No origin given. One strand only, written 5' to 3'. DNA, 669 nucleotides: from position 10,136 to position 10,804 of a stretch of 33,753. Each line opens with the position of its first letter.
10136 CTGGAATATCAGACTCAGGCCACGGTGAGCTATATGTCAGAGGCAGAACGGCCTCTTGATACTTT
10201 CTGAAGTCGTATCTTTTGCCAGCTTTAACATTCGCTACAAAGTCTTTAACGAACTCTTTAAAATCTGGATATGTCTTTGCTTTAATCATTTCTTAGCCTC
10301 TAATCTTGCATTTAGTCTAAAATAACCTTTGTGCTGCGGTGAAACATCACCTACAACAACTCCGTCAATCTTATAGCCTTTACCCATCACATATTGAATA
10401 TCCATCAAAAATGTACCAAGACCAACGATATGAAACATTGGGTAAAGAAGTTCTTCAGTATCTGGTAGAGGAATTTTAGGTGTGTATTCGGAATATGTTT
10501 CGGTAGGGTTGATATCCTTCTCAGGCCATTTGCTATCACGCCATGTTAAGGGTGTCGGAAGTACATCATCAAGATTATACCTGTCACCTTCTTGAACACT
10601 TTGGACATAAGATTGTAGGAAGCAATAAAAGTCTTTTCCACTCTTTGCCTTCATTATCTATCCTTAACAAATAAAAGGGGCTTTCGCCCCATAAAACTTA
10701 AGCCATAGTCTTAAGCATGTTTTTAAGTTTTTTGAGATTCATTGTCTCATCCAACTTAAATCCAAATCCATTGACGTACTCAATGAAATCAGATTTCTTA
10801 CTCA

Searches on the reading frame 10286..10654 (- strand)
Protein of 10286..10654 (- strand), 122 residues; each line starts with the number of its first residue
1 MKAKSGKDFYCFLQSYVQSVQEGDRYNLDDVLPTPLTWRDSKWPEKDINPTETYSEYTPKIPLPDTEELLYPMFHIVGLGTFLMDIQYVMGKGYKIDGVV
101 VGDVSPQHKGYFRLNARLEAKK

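Call 77: search_protein_families(library=phrogs, proteins=[window:10286-10654:-], max_evalue=0.00001)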
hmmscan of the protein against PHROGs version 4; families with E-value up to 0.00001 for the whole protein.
window:10286-10654:- (122 aa): 2 families
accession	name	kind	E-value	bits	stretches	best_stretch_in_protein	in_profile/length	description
phrog_4463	-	unknown function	9.4e-78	259.2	1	1-122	1-122/123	-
phrog_3995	-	tail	2.1e-14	54.5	1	1-120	2-120/294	tail protein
